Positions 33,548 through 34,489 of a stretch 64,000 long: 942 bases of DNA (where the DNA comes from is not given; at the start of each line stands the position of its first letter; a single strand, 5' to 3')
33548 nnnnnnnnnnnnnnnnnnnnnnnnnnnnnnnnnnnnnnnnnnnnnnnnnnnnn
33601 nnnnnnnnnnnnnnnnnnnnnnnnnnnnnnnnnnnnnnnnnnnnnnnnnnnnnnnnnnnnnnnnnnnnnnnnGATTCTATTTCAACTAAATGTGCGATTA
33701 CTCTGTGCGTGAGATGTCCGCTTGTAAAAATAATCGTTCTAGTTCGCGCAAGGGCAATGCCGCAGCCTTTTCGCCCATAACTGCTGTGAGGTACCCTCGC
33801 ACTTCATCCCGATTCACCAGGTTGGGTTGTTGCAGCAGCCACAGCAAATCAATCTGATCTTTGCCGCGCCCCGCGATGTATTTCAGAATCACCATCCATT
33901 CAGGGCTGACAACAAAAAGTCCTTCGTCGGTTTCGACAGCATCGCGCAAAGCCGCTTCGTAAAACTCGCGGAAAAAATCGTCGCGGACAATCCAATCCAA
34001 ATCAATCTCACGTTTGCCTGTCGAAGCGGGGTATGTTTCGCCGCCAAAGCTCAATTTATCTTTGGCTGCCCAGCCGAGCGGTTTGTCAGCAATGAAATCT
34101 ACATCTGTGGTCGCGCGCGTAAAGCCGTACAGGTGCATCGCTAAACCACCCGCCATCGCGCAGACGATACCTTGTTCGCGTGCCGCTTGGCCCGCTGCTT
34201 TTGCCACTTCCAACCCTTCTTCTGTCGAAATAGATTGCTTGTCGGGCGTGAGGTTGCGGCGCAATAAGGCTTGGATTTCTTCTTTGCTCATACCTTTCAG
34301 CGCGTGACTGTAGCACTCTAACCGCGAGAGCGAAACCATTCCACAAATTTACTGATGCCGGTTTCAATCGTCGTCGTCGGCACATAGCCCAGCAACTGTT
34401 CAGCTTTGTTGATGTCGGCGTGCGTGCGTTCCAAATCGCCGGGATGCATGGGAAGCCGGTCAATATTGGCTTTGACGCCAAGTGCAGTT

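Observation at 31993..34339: Orphan HerA-type ATPase coupled to a small AbiEii/MNT-like nucleotidyltransferase: candidate undescribed two-gene module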

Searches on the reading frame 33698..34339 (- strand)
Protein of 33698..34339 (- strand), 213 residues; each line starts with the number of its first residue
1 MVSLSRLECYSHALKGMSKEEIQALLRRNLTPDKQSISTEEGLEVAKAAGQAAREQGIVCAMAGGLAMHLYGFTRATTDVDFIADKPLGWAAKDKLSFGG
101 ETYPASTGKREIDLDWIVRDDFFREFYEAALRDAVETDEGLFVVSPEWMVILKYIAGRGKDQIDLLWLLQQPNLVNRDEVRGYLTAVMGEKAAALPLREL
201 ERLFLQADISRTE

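Call 3: search_protein_families(library=pfam, proteins=[window:33698-34339:-], max_evalue=1)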
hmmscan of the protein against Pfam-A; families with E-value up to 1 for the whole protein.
window:33698-34339:- (213 aa): 2 families
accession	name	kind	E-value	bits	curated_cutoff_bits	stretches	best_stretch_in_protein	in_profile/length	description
PF08843.17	AbiEii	-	2.8e-05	24.6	22.5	2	103-199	90-199/238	Nucleotidyl transferase AbiEii toxin, Type IV TA system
PF19502.5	DUF6036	-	0.0042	17.3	23.6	0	58-85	20-48/164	Nucleotidyltransferase of unknown function (DUF6036)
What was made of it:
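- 33698..34291 (-): MenT1-like minimal DUF1814/AbiEii-family nucleotidyltransferase, 197 aa. The mechanical ORF extends to 34339. Motifs I/II lie at 34094-34153 and motifs III/IV at 33833-33889. Pfam AbiEii 24.6 bits against a 22.5 cut-off (call 3).
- On DUF1814 / AbiEii / MenT nucleotidyltransferases: 24.6 bits against 22.5, which is marginal (call 3).
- Closest known: MenT1 / MenAT1. Same: Pfam AbiEii scores just above its cut-off (call 3).
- Closest known: Minimal nucleotidyltransferase-HEPN. Same: There is a weak DUF6036 match (E=0.004, call 3).
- Checked: Pfam AbiEii scores 24.6 bits against a cut-off of 22.5 (call 3).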

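Call 4: search_protein_families(library=padloc, proteins=[window:33698-34339:-], max_evalue=1)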
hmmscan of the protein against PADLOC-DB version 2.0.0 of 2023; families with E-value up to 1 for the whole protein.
window:33698-34339:- (213 aa): 1 family
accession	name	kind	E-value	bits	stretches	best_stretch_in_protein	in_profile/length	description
PDLC02306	AbiEii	-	0.023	12.3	1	61-95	42-77/280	AbiEii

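Call 5: search_protein_families(library=ncbifam, proteins=[window:33698-34339:-], max_evalue=1)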
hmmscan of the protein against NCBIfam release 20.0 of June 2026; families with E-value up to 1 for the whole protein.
window:33698-34339:- (213 aa): 2 families
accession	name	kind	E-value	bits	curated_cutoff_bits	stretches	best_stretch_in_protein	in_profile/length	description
TIGR01139.1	cysK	equivalog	0.033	13.4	350.95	1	4-68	204-265/298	cysteine synthase A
TIGR01136.1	cysKM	subfamily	0.18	11.1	344.15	1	6-68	206-265/299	cysteine synthase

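Call 6: find_homologous_proteins(query=window:33698-34339:-, max_evalue=0.001)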
Query window:33698-34339:- (213 aa): 528 proteins with E <= 0.001 among 1149 candidates; the best 120 are listed.
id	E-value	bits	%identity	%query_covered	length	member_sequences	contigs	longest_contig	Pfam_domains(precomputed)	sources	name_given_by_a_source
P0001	6.2e-131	452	96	100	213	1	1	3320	-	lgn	-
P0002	1.3e-108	379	91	89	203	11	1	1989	PF08843.18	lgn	-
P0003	4.4e-108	378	90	91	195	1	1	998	-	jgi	jgi:hypothetical protein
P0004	6.0e-108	377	89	90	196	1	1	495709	PF08843.18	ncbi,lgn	-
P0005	1.1e-106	373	87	91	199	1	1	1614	-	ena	-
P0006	1.4e-106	373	88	91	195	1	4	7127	-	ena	-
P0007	2.9e-105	369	87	91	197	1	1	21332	-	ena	-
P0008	3.1e-105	368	85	92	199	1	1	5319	PF08843.18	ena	-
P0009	3.4e-105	368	86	92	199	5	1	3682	PF08843.18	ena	-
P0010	4.2e-105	368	87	91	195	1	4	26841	-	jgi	jgi:hypothetical protein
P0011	5.0e-105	368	86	91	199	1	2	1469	-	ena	-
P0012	8.9e-105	367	86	91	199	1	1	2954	-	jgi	jgi:hypothetical protein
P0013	7.4e-104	364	87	91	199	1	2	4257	-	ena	-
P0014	8.5e-104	364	84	92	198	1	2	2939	-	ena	-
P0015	1.5e-103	363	83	92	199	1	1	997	PF08843.18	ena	-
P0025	3.5e-98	345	81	92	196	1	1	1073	PF08843.18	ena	-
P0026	1.7e-97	343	81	92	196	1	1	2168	PF08843.18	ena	-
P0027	4.2e-97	342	79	92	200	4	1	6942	PF08843.18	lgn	-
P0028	7.0e-97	341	79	91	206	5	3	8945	PF08843.18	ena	-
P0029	1.4e-96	340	79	92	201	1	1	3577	PF08843.18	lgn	-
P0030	4.0e-96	339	79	92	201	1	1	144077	PF08843.18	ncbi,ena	-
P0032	2.0e-95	336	79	91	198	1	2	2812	PF08843.18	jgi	jgi:hypothetical protein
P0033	2.3e-95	336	78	91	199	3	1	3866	PF08843.18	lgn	-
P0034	4.8e-95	335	78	92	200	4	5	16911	PF08843.18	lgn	-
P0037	6.5e-94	332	79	91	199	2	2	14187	PF08843.18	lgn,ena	-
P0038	9.8e-94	331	76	92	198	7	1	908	PF08843.18,PF19502.6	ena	-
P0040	1.0e-93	331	77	91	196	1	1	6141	PF08843.18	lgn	-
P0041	1.2e-93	331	77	92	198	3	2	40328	PF08843.18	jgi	jgi:hypothetical protein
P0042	1.8e-93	330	79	91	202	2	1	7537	PF08843.18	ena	-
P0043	2.0e-93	330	77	91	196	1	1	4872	PF08843.18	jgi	-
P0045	6.6e-93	328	79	90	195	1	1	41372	PF08843.18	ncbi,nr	ncbi:MAG: hypothetical protein SF339_23325 [Blastocatellia bacterium]|nr:hypothetical protein [Blast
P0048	4.0e-92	326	77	91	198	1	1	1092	PF08843.18,PF19502.6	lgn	-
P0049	5.2e-92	325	74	92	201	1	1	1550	PF08843.18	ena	-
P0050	1.0e-91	324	79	90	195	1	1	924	PF08843.18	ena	-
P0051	1.3e-91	324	76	92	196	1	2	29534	PF08843.18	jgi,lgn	jgi:hypothetical protein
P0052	3.5e-91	323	78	90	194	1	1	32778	PF08843.18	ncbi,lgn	-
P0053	6.3e-91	322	74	92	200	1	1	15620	PF08843.18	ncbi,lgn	-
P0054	1.3e-90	321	75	92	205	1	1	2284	PF08843.18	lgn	-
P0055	1.4e-90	321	78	90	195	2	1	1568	PF08843.18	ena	-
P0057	7.1e-89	315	73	92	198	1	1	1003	PF08843.18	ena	-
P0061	5.9e-88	312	77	91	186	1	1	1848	PF08843.18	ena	-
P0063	2.3e-86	307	73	92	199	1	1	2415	PF08843.18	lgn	-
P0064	9.7e-85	302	71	91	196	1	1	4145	PF08843.18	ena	-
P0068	1.5e-66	242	59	94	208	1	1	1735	PF08843.18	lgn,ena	-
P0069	1.6e-66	242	59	88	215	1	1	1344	PF08843.18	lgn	-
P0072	6.9e-66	240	59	89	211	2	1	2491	PF08843.18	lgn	-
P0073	3.7e-65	238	56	91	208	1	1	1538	PF08843.18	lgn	-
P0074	4.3e-65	237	58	89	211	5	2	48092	PF08843.18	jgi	jgi:hypothetical protein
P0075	8.9e-64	233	56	94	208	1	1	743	PF08843.18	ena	-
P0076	9.2e-64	233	56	91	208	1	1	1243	PF08843.18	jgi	jgi:hypothetical protein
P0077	1.5e-63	232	55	91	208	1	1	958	PF08843.18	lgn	-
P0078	4.2e-63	231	59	88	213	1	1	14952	PF08843.18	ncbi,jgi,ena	-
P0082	4.1e-61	224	54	91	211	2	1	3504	PF08843.18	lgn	-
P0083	7.1e-61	224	54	91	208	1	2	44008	PF08843.18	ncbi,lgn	-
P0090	7.3e-59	217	54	90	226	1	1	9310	PF08843.18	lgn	-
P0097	1.2e-57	213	54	92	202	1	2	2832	PF08843.18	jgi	jgi:hypothetical protein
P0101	5.4e-57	211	53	91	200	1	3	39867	PF08843.18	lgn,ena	-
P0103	7.5e-57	211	55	82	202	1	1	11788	PF08843.18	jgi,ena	-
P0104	9.6e-57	210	52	92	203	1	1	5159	PF08843.18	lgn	-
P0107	2.1e-56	209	54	87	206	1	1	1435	PF08843.18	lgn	-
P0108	2.3e-56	209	52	90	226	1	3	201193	PF08843.18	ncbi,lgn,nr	ncbi:MAG: nucleotidyl transferase AbiEii/AbiGii toxin family protein [Acidobacteria bacterium]|nr:nu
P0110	2.6e-56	209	55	85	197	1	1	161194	PF08843.18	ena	-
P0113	3.4e-56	208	53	85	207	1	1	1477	PF08843.18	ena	-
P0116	3.8e-56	208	55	92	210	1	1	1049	PF08843.18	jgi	jgi:hypothetical protein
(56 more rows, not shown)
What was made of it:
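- On DUF1814 / AbiEii / MenT nucleotidyltransferases: Many homologues carry a precomputed PF08843 assignment (call 6).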

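Call 15: find_related_loci(query=A1, collection=genome_contigs, flank=10000)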
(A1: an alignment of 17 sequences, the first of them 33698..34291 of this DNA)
Query A1 (197 aa) in genome_contigs; peptide patterns used: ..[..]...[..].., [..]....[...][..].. (x = any residue, [..] = any of these).
193 stretches matched a pattern; 151 encode a relative of the query (tblastn E <= 1e-3); the best 80 are kept; 80 distinct loci.
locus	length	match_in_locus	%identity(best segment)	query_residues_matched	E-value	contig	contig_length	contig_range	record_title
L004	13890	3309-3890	85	1-196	6e-109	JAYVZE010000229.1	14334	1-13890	MAG: Blastocatellia bacterium isolate GL88_UP_metabat_53 GL88_UP_metabat_53_228, whole genome shotgun sequence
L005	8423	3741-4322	86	1-194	1e-107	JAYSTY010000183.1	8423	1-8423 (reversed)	MAG: Blastocatellia bacterium isolate GFS_12554 GFS_12554_182, whole genome shotgun sequence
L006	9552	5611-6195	83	1-195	8e-104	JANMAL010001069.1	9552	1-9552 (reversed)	MAG: Blastocatellia bacterium isolate OTE_12_concoct_250 OTE_12_k141_1677957, whole genome shotgun sequence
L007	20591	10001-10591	79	1-197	1e-103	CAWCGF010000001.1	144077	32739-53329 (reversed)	MAG: uncultured Acidobacteriota bacterium isolate MFD01275.bin.1.183 genome assembly, contig: contig_10134, whole genome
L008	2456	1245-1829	83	1-195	3e-107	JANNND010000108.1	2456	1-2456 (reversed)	MAG: Blastocatellia bacterium isolate SOY_35_metabat.182 SOY_35_k141_2341435, whole genome shotgun sequence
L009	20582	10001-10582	78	1-194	6e-100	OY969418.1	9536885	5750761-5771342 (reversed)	MAG: uncultured Acidobacteriota bacterium isolate MFD09212.bin.c.1 genome assembly, chromosome: 1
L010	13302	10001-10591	81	1-197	8e-100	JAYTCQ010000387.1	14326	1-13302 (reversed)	MAG: Blastocatellia bacterium isolate GFS_1591 GFS_1591_386, whole genome shotgun sequence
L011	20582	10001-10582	77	1-194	1e-96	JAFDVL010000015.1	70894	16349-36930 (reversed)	MAG: Acidobacteria bacterium isolate SZAS-15 ACID-KAN-5__15__length-70894, whole genome shotgun sequence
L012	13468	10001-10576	76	1-194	2e-95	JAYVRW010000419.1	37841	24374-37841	MAG: Blastocatellia bacterium isolate GL73_DN_metabat_76 GL73_DN_metabat_76_418, whole genome shotgun sequence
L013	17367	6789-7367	78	1-193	4e-95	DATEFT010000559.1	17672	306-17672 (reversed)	MAG TPA_asm: Blastocatellia bacterium isolate SMAG_U8766 k141_1657845, whole genome shotgun sequence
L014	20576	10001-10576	79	1-192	9e-95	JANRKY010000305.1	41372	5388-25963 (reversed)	MAG: Blastocatellia bacterium isolate bins.148 k141_3646745, whole genome shotgun sequence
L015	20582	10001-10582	78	1-194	4e-88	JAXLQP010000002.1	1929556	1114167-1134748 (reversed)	MAG: Blastocatellia bacterium isolate STL-ACI6 C1.198.fa-2, whole genome shotgun sequence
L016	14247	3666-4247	78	1-194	3e-87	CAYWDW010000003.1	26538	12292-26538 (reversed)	MAG TPA_asm: uncultured Heliobacteriaceae bacterium isolate binchicken_co27_206 genome assembly, contig: NODE_3180_lengt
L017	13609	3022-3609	70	1-196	2e-87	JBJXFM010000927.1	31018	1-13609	MAG: Blastocatellia bacterium isolate F1F2.bin.451 k127_5961748, whole genome shotgun sequence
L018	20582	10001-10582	53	1-196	1e-63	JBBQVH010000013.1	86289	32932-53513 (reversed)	MAG: Blastocatellia bacterium isolate Co_metawrap_1988 Cmw_1988_k141_8700911_length_86289_cov_10.0000, whole genome shot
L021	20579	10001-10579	53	1-195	4e-61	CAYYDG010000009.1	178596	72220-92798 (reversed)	MAG TPA_asm: uncultured Heliomicrobium sp. isolate binchicken_co276_100 genome assembly, contig: NODE_84_length_178596_c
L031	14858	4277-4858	48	1-196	7e-58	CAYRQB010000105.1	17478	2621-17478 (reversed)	MAG TPA_asm: uncultured Heliomicrobium sp. isolate SRP287453_co1_6 genome assembly, contig: NODE_5795_length_17478_cov_6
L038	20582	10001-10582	46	1-196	3e-55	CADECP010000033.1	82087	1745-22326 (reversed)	MAG: uncultured Acidobacteria bacterium isolate Acidobacteria sp. RBC074 genome assembly, contig: MAG074_33, whole genom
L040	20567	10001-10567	52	8-197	2e-55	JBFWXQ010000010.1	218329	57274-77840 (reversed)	MAG: Blastocatellales bacterium isolate CA_2019_TPBS_144 NODE_534_length_218329_cov_22.751515_TPBS, whole genome shotgun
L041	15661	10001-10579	48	1-195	6e-55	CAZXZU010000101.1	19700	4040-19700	MAG TPA_asm: uncultured Heliomicrobium sp. isolate binchicken_co248_361 genome assembly, contig: NODE_2905_length_19700_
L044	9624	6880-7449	50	7-197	6e-53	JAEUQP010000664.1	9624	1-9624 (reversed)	MAG: Acidobacteria bacterium isolate new MAG-254 k141_3254997, whole genome shotgun sequence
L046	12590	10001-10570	49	3-193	4e-52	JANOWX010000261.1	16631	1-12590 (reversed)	MAG: Acidobacteriota bacterium isolate VAR_35_metabat_317 VAR_35_k141_1257160, whole genome shotgun sequence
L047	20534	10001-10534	50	18-195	3e-52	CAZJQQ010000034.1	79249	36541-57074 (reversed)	MAG TPA_asm: uncultured Clostridia bacterium isolate SRP119689_co1_191 genome assembly, contig: NODE_309_length_79249_co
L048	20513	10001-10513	52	18-189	1e-51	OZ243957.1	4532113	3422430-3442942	MAG: Pyrinomonadaceae bacterium isolate fdab6d58-10c3-4ee6-bfdd-27b91cfd1317 genome assembly, chromosome: 1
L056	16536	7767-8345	45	1-192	2e-46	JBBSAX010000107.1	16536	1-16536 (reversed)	MAG: Pyrinomonadales bacterium isolate La6_metabat2.050 La6_metabat2.050_K_442773_L_16536_cov_45.0803, whole genome shot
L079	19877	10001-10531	47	21-197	9e-45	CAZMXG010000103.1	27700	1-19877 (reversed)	MAG TPA_asm: uncultured Heliomicrobium sp. isolate SRP173033_co1_351 genome assembly, contig: NODE_2633_length_27700_cov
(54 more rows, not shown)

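Call 26: search_solved_structures(query=A1, max_evalue=10, show_alignments=2)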
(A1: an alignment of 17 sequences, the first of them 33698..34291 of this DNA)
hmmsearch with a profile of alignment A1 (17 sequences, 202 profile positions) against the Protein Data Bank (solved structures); distinct sequences matched with E-value up to 10: 3.
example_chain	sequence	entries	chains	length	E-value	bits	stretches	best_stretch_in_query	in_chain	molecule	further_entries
5uvd_A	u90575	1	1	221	0.18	14.6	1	22-69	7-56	Nucleotidyltransferase-like protein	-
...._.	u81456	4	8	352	1.4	11.7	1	27-89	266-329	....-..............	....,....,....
5g5u_A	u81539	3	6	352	1.4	11.7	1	27-89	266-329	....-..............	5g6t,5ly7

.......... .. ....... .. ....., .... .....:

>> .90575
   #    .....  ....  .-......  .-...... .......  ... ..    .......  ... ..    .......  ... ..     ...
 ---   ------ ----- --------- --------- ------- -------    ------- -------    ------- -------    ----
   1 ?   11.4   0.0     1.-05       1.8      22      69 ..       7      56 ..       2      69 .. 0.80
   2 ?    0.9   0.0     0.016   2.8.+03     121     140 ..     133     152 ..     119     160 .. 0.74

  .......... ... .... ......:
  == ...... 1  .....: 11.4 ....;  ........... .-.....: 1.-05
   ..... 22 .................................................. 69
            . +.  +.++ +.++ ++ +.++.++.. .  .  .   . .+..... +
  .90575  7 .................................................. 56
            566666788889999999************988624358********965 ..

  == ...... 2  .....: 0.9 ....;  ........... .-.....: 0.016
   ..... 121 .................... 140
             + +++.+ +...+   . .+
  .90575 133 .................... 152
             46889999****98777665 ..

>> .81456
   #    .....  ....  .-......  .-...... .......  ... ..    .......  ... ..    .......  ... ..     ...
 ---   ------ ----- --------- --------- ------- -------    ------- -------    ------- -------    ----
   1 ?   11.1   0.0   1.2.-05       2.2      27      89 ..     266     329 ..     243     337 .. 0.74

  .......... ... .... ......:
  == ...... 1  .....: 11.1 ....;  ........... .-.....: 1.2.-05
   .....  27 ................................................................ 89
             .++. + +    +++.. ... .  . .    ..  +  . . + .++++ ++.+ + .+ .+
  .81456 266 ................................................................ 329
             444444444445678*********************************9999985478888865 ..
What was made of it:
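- Tried and rejected: Sequence search of the NTase profile against PDB: only a weak hit to 5uvd (E=0.18, call 26).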

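Call 32: predict_structure(alignment_id=A1)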
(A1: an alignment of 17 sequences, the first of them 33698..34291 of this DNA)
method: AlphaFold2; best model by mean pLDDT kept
length: 197 residues; sequences in the alignment: 17
mean_pLDDT: 91.5   pTM: 0.85
mean pLDDT of the five models: 91.5, 90.5, 90.4, 85.4, 82.0
residues with pLDDT >= 90: 148; 70-90: 41; 50-70: 8; < 50: 0
segments of 3 or more residues with pLDDT < 50: none
pLDDT, mean of each block of 10 residues (from residue 1): 78 68 93 97 96 88 96 96 94 92 95 97 93 95 84 94 98 96 95 84
secondary structure, 60 per line:
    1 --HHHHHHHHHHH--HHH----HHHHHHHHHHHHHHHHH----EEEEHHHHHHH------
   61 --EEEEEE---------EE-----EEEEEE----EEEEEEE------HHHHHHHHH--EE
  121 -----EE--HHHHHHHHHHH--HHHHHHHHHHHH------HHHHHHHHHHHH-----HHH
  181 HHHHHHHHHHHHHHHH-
elements in order: H3-13 H23-39 E44-47 H48-54 E63-68 E85-90 E95-101 H108-116 H130-140 H143-154 H161-172 H178-196
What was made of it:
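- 33698..34291 (-): AF2 model pLDDT 91.5 (call 32).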

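Call 35: fold_search(model_id=the predicted structure, library=pdb)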
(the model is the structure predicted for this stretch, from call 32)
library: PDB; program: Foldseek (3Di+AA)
matches with E <= 10: 434; with E <= 0.001: 6
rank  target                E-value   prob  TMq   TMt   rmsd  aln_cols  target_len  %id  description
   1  5uvd                  4.8e-05  1.00  0.47  0.43   7.3       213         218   15  Crystal structure of an antigenic nucleotidyltransferase-like protein from Paracoccidioides brasiliensis (released 2018-01-31)
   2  8an4_B                7.7e-05  1.00  0.54  0.55   5.4       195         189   17  MenT1 toxin (rv0078a) from Mycobacterium tuberculosis H37Rv (released 2023-08-02)
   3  8an5_A                8.7e-05  1.00  0.55  0.55   8.3       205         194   14  MenAT1 toxin-antitoxin complex (rv0078a-rv0078b) from Mycobacterium tuberculosis H37Rv (released 2023-08-02)
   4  8an5_B                1.2e-04  1.00  0.53  0.56   5.9       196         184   15  MenAT1 toxin-antitoxin complex (rv0078a-rv0078b) from Mycobacterium tuberculosis H37Rv (released 2023-08-02)
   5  8an4_A                2.7e-04  1.00  0.56  0.57   4.6       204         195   18  MenT1 toxin (rv0078a) from Mycobacterium tuberculosis H37Rv (released 2023-08-02)
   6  5kqj_MODEL_1_A        6.3e-04  1.00  0.36  0.38  11.1       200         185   17  Solution Structure of Antibiotic-Resistance Factor ANT(2'')-Ia Reveals Substrate-Regulated Conformation Dynami (released 2017-07-12)
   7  4wqk                  2.4e-03  0.99  0.39  0.43   9.6       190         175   19  Crystal structure of aminoglycoside nucleotidylyltransferase ANT(2")-Ia, apo form (released 2014-11-12)
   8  4wby                  2.5e-03  0.97  0.33  0.20  13.0       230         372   17  tRNA-processing enzyme (apo form I) (released 2015-04-15)
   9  6p01_A                2.5e-03  0.92  0.32  0.26  15.5       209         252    9  Apo structure of the E52D mutant of ANT-4 (released 2020-01-29)
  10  6nmk_A                2.7e-03  0.89  0.28  0.23  14.0       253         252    9  Binary complex structure of the T130K mutant of ANT-4'' with Neomycin (released 2020-01-15)
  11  8rr5                  3.2e-03  1.00  0.43  0.47   9.0       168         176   17  MenT1 toxin (rv0078a) from Mycobacterium tuberculosis H37Rv, phosphorylated at T39 (released 2024-09-11)
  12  5cfu                  4.8e-03  0.96  0.37  0.40  10.9       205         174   17  Crystal Structure of ANT(2")-Ia in complex with adenylyl-2"-tobramycin (released 2016-07-20)
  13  7m4j_A                5.8e-03  0.99  0.38  0.26   7.5       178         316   16  DNA Polymerase Lambda, dCTP:At Mn2+ Product State Ternary Complex, 960 min (released 2022-07-06)
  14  9ewc_A                5.8e-03  0.99  0.38  0.26   7.5       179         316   17  DNA Polymerase Lambda I493R 528-530 NEY, TTP:At Ca2+ Ground State Ternary Complex (released 2025-07-23)
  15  3mgh_C                5.8e-03  0.98  0.32  0.20  14.5       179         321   16  Binary complex of a DNA polymerase lambda loop mutant (released 2010-05-19)
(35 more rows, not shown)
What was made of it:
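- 33698..34291 (-): Foldseek top matches are 5uvd and MenT1 8an4/8an5, TM about 0.55 (call 35).
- On DUF1814 / AbiEii / MenT nucleotidyltransferases: Foldseek against MenT1 8an4/8an5 gives E from 8e-5 to 3e-4, probability 1.0 and TM 0.53-0.57 (call 35).
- Closest known: MenT1 / MenAT1. Same: It has a MenT1-like fold (TM about 0.55, call 35).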

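Call 38: search_protein_families(library=pfam, proteins=[L011:8832-10004:+, L044:3629-6784:+, L079:10703-12115:+], max_evalue=0.01)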
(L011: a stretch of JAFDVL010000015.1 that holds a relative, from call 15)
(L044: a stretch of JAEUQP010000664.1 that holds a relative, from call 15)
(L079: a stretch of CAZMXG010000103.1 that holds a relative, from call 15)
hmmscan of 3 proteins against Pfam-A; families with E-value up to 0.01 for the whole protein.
L011:8832-10004:+ (390 aa): 14 families
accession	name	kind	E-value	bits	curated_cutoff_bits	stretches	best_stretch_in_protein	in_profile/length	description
PF01494.25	FAD_binding_3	-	4.9e-22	79.1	22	1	2-310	3-319/349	FAD binding domain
PF05834.18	Lycopene_cycl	-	1e-13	51.6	23.4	1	3-175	2-165/380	Lycopene cyclase protein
PF01266.30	DAO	-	6.1e-12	46.2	27.9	2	93-240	150-304/353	FAD dependent oxidoreductase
PF04820.20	Trp_halogenase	-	1.1e-10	41.5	21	1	91-336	157-379/458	Tryptophan halogenase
PF07992.20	Pyr_redox_2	-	9.1e-09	35.6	26.1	1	1-57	1-54/291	Pyridine nucleotide-disulphide oxidoreductase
PF13450.12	NAD_binding_8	-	4.7e-07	30.4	21.9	1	5-35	1-31/68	NAD(P)-binding Rossmann-like domain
PF03486.20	HI0933_like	-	5.2e-06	26.5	50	1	2-43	2-45/244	HI0933-like protein Rossmann domain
PF13454.12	NAD_binding_9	-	2.6e-05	24.7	21.8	0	4-34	1-34/155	FAD-NAD(P)-binding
PF22578.2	GGR_cat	-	9.9e-05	22.6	27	1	177-236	16-76/88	Geranylgeranyl reductase catalytic domain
PF02737.24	3HCDH_N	-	0.00086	19.7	22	1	2-38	1-37/180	3-hydroxyacyl-CoA dehydrogenase, NAD binding domain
PF00070.33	Pyr_redox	-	0.0028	18.6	22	1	2-36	1-35/82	Pyridine nucleotide-disulphide oxidoreductase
PF01210.29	NAD_Gly3P_dh_N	-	0.0035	17.8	23.1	1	2-38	1-37/158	NAD-dependent glycerol-3-phosphate dehydrogenase N-terminus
PF13478.12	XdhC_C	-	0.0067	17.4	29.7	0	3-34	1-32/125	XdhC Rossmann domain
PF01134.28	GIDA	-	0.0072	15.9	22.1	0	2-31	1-31/391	Glucose inhibited division protein A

L044:3629-6784:+ (1051 aa): 6 families
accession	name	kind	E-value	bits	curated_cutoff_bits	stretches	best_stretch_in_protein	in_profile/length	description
PF00271.37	Helicase_C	-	2.1e-20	73.5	23.5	1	696-822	2-108/110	Helicase conserved C-terminal domain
PF13091.12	PLDc_2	-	1.3e-08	35.2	27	1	65-191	38-132/132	PLD-like domain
PF00176.29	SNF2-rel_dom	-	7.4e-08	32.3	24.9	1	353-415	126-178/290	SNF2-related domain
PF04851.21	ResIII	-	1.6e-06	28.6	22.5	1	349-401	122-163/164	Type III restriction enzyme, res subunit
PF09565.16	RE_NgoFVII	-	5.1e-06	26.3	23.8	1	119-189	79-147/162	NgoFVII restriction endonuclease N-terminal PLD domain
PF13401.12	AAA_22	-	0.0074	17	27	0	274-369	14-97/130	AAA domain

L079:10703-12115:+ (470 aa): 2 families
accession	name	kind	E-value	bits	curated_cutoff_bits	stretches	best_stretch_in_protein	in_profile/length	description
PF16169.10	DUF4872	-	5.7e-18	65.7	28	1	235-384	2-141/173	Domain of unknown function (DUF4872)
PF14399.12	BtrH_N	-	1e-14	55.3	29.7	1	81-223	4-133/134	Butirosin biosynthesis protein H, N-terminal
